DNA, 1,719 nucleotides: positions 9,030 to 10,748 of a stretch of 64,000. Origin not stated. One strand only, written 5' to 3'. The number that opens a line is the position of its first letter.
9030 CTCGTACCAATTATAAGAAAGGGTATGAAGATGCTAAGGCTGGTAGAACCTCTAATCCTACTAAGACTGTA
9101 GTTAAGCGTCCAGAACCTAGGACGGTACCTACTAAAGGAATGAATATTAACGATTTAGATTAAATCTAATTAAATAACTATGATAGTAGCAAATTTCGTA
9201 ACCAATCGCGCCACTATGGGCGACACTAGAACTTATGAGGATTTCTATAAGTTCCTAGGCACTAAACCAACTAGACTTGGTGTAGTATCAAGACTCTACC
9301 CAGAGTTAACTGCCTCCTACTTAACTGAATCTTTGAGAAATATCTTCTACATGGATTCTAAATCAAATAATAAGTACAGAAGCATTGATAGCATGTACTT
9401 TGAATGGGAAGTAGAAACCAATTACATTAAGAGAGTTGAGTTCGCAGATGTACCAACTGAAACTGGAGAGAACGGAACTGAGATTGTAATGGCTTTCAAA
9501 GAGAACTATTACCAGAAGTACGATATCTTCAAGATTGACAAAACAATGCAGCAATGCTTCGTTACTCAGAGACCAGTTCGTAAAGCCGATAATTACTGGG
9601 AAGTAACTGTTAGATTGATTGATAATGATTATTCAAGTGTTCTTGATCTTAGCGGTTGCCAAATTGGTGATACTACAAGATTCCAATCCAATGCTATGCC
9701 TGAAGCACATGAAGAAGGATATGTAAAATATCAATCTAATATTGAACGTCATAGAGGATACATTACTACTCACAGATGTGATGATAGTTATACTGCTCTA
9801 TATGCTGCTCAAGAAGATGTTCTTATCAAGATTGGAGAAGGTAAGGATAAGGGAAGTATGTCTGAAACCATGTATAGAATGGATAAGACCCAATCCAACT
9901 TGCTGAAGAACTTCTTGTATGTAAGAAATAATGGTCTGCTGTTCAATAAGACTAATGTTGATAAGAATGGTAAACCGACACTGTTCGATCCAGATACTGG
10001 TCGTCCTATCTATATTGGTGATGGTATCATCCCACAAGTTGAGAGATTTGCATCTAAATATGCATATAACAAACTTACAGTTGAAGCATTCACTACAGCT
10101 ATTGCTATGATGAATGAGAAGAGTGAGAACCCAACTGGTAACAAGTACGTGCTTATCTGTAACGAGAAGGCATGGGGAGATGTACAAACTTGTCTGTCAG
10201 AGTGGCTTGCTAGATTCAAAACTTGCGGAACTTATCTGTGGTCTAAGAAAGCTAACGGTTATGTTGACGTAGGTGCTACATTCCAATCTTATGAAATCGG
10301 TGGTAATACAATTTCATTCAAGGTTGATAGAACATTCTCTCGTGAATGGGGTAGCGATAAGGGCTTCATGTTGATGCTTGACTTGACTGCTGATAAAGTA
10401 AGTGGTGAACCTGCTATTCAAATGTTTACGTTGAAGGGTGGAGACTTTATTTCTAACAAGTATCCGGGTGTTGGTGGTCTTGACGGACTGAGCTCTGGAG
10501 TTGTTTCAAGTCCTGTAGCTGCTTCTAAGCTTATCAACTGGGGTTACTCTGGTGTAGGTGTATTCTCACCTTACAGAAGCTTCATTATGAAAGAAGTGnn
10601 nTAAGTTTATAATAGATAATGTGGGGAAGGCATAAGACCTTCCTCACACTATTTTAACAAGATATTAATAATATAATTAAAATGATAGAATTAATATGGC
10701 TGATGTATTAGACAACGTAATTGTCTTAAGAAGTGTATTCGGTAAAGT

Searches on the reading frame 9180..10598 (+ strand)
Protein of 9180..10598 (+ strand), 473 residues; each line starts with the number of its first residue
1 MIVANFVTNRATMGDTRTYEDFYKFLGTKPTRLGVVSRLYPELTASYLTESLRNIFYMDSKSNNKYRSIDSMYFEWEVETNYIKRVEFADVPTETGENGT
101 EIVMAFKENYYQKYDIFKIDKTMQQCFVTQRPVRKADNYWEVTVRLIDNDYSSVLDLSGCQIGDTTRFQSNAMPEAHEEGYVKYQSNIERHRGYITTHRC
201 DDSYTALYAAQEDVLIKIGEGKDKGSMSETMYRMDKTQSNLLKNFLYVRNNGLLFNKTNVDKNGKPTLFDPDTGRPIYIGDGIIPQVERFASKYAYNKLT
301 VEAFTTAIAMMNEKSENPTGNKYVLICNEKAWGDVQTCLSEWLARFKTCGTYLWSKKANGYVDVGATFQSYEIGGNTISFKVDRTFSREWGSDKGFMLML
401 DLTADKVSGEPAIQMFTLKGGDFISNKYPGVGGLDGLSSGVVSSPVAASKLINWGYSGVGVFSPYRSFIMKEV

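Call 22: search_dna_similar(query=window:9180-10598:+, collection=phages, mode=protein, max_rows=25, max_evalue=1e-10)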
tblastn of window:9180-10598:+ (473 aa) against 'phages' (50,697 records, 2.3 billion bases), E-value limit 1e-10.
Records with a match: 2; places in all: 2; records where one place covers at least 80% of the query: 2.
Best place of each record, by identity: 95-99% 1; 60-80% 1.
By first word of the organism name: Bacteriophage 2.
By host as written in the record: - 2.
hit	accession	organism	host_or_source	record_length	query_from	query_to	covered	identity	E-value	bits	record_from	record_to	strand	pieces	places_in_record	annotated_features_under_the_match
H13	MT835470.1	Bacteriophage sp.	human fecal samples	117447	1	473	100%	98.9%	0e+0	924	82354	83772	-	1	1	record has no annotation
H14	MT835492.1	Bacteriophage sp.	human fecal samples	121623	1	473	100%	61.2%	0e+0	571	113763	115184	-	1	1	record has no annotation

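Call 23: search_protein_families(library=pfam, proteins=[window:9180-10598:+], max_evalue=0.001)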
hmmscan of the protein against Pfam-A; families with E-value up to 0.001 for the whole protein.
window:9180-10598:+ (473 aa): 1 family
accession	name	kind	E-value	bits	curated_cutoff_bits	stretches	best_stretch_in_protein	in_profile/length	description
PF23898.1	Crass_capsid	-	3e-14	52.7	27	1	68-325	66-327/496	Crassvirus major capsid protein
